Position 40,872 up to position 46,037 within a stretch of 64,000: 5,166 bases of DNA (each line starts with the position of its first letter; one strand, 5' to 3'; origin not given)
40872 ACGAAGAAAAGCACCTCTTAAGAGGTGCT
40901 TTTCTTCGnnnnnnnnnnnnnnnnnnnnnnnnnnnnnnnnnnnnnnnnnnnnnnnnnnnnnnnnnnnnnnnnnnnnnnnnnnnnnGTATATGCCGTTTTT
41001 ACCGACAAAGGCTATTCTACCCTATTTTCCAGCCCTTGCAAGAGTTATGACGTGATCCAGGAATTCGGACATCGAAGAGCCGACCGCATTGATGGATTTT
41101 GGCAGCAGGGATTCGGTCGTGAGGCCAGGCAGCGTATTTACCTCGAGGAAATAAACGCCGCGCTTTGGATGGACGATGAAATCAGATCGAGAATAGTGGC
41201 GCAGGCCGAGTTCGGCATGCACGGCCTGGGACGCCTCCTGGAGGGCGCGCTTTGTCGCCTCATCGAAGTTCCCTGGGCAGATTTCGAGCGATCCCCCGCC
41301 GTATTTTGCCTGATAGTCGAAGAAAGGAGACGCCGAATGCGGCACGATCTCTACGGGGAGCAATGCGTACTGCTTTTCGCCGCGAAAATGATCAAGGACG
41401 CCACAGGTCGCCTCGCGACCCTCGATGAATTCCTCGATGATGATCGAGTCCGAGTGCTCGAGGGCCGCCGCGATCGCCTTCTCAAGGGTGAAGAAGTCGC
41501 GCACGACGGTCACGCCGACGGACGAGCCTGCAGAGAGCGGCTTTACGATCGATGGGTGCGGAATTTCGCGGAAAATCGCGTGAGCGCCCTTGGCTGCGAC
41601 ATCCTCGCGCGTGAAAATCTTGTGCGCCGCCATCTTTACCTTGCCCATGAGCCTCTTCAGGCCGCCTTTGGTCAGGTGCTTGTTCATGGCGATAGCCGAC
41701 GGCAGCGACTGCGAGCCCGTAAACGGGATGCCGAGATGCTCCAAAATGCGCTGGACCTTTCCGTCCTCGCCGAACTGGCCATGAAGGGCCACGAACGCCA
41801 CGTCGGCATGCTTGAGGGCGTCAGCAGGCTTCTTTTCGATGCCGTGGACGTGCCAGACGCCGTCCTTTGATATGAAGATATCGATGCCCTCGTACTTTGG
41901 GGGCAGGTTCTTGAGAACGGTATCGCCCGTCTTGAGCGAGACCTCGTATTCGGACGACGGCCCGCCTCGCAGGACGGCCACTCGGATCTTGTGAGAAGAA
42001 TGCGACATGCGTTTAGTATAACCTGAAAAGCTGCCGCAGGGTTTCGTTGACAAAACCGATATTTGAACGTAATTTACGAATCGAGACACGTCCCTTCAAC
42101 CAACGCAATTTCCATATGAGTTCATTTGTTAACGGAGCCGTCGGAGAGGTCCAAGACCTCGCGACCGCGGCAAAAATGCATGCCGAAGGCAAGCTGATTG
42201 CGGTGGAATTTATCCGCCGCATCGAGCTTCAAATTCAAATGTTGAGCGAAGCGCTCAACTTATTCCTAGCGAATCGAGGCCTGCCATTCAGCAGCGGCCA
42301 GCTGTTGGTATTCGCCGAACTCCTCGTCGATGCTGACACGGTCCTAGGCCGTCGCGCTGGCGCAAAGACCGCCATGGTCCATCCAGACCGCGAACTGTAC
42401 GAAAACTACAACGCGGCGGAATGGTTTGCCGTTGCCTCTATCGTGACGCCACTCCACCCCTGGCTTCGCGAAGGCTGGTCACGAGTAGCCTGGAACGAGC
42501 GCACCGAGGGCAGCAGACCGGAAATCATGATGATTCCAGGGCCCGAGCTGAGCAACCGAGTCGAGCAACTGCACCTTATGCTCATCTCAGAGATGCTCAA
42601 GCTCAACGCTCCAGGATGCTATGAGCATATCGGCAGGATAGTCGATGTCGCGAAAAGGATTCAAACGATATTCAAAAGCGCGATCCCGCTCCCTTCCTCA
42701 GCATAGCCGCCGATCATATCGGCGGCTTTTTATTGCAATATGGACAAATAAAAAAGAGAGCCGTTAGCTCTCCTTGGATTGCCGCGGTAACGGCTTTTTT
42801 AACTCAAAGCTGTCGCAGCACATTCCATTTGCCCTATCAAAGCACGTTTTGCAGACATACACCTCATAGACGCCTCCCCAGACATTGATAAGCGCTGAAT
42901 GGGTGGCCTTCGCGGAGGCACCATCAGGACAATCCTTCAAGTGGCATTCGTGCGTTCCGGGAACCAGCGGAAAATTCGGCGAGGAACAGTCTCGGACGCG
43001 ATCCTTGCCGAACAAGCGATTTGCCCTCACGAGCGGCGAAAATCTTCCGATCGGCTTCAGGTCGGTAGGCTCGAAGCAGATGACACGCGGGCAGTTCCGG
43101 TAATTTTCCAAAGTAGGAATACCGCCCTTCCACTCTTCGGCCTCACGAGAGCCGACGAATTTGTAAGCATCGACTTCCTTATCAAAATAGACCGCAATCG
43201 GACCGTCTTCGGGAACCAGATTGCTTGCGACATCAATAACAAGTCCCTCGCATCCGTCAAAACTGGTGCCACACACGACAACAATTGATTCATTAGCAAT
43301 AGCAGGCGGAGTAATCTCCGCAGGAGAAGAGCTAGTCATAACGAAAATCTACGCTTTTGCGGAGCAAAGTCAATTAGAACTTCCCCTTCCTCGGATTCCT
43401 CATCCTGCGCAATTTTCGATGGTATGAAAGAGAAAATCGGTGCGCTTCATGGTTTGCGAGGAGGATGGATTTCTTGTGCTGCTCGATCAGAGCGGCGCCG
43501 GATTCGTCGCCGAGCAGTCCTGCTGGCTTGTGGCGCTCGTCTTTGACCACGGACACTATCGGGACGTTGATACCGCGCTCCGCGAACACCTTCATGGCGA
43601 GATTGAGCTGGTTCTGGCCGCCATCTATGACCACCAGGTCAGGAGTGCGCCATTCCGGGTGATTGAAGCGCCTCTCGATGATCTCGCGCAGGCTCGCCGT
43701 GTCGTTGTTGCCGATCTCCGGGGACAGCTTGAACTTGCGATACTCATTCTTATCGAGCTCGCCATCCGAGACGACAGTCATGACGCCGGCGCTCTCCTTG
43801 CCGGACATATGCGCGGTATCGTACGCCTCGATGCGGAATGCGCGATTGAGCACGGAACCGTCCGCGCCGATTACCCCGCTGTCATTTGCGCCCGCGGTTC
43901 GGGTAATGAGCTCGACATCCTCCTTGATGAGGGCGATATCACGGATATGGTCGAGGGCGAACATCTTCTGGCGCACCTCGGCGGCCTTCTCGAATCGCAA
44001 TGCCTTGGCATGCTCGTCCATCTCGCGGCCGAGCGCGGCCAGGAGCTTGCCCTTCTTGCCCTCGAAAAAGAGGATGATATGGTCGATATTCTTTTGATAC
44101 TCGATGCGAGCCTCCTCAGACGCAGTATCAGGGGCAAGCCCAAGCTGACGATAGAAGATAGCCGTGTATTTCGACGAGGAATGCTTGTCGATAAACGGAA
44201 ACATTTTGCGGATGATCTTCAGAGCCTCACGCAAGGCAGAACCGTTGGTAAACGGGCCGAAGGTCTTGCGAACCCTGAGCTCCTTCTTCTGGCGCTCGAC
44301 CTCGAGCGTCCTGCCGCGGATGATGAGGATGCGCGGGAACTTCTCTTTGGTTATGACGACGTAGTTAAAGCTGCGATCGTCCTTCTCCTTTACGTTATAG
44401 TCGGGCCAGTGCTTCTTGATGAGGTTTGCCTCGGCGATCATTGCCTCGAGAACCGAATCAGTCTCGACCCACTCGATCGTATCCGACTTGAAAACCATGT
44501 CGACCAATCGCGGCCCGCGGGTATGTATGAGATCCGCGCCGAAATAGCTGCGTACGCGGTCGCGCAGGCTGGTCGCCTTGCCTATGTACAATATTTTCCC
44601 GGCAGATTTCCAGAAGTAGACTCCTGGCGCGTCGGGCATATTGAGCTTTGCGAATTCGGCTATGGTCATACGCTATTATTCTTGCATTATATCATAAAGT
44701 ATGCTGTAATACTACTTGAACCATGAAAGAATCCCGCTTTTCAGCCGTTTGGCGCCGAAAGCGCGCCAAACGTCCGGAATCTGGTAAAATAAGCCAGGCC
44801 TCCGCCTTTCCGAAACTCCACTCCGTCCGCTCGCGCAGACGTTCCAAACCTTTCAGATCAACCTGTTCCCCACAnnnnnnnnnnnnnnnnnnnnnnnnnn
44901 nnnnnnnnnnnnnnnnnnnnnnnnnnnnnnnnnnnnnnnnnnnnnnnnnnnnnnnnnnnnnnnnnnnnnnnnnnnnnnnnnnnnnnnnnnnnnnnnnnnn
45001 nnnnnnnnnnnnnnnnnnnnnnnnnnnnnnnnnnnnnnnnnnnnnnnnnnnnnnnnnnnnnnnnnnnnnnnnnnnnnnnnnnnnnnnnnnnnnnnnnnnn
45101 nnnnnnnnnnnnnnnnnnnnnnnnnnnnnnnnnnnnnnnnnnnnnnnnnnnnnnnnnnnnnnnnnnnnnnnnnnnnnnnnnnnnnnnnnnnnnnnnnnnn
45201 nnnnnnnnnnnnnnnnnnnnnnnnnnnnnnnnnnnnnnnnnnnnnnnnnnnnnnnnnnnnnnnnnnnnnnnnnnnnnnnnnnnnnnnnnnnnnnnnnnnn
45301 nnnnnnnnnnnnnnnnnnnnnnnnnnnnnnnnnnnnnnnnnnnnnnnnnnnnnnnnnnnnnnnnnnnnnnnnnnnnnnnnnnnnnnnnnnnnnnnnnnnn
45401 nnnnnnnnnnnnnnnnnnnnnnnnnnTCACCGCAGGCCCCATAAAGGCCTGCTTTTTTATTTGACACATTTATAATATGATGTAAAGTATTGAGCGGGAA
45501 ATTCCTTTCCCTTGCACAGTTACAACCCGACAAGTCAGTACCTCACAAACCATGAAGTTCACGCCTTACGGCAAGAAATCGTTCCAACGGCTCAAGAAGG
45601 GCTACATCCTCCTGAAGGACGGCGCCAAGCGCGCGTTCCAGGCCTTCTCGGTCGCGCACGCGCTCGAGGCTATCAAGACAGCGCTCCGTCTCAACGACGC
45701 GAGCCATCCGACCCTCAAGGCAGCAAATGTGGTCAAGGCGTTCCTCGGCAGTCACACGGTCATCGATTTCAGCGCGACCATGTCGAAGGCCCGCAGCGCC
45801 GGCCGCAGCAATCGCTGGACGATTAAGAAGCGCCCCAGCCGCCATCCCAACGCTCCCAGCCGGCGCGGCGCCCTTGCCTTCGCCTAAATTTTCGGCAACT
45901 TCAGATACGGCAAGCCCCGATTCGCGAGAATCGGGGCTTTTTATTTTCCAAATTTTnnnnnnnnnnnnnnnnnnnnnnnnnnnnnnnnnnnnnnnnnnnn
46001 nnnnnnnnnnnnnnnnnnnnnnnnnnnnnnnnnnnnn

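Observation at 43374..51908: uvrC, uvrA and uvrB clustered within 8.5 kb with an embedded autoregulated wHTH regulator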

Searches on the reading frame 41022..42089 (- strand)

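Call 3: search_protein_families(library=pfam, proteins=[window:41022-42089:-])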
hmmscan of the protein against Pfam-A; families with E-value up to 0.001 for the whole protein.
window:41022-42089:- (355 aa): 5 families
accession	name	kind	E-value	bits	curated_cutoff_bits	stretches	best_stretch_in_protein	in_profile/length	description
PF07478.18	Dala_Dala_lig_C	-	1.4e-40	139.4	24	1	153-348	9-203/204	D-ala D-ala ligase C-terminus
PF01820.27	Dala_Dala_lig_N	-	3.6e-23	82.8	34.6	1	36-126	1-121/121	D-ala D-ala ligase N-terminus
PF02655.19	ATP-grasp_3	-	1.8e-07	31.8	23.2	1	171-319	25-155/160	ATP-grasp domain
PF02786.22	CPSase_L_D2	-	4.3e-06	26.8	19.8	0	150-224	11-91/211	Carbamoyl-phosphate synthase L chain, ATP binding domain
PF13535.11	ATP-grasp_4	-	0.0001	22.4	27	0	177-241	2-80/160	ATP-grasp domain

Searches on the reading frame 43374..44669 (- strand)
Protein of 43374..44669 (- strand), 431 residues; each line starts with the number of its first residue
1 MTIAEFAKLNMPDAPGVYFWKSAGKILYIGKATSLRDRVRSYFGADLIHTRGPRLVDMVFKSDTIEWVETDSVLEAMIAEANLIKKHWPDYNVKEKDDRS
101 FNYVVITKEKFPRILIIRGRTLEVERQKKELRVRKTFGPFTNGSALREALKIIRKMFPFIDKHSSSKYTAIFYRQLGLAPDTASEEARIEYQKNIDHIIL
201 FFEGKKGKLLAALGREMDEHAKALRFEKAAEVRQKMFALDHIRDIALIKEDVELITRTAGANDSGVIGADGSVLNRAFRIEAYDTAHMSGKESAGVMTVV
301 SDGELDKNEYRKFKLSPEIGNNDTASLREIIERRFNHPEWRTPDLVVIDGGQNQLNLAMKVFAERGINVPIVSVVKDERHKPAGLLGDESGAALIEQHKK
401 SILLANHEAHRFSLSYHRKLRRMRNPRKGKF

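Call 3: search_protein_families(library=pfam, proteins=[window:43374-44669:-])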
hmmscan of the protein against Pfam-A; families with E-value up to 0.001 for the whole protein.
window:43374-44669:- (431 aa): 3 families
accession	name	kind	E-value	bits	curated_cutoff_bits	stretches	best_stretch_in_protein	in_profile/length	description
PF08459.17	UvrC_RNaseH_dom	-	8e-33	114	22.3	1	277-412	10-157/159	UvrC RNAse H endonuclease domain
PF02151.25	UVR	-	6.8e-07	29.3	21.5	1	208-240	2-34/36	UvrB/uvrC motif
PF01541.30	GIY-YIG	-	1.1e-05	26.1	22.6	1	16-92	3-78/78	GIY-YIG catalytic domain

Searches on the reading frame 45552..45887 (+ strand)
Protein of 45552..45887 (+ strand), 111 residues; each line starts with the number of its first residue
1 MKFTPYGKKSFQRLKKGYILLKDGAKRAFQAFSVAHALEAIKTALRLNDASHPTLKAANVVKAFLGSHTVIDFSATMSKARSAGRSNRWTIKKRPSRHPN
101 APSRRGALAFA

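Call 48: search_protein_families(library=pfam, proteins=[window:45552-45887:+])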
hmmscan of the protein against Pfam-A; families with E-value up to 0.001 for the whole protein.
window:45552-45887:+ (111 aa): 0 families
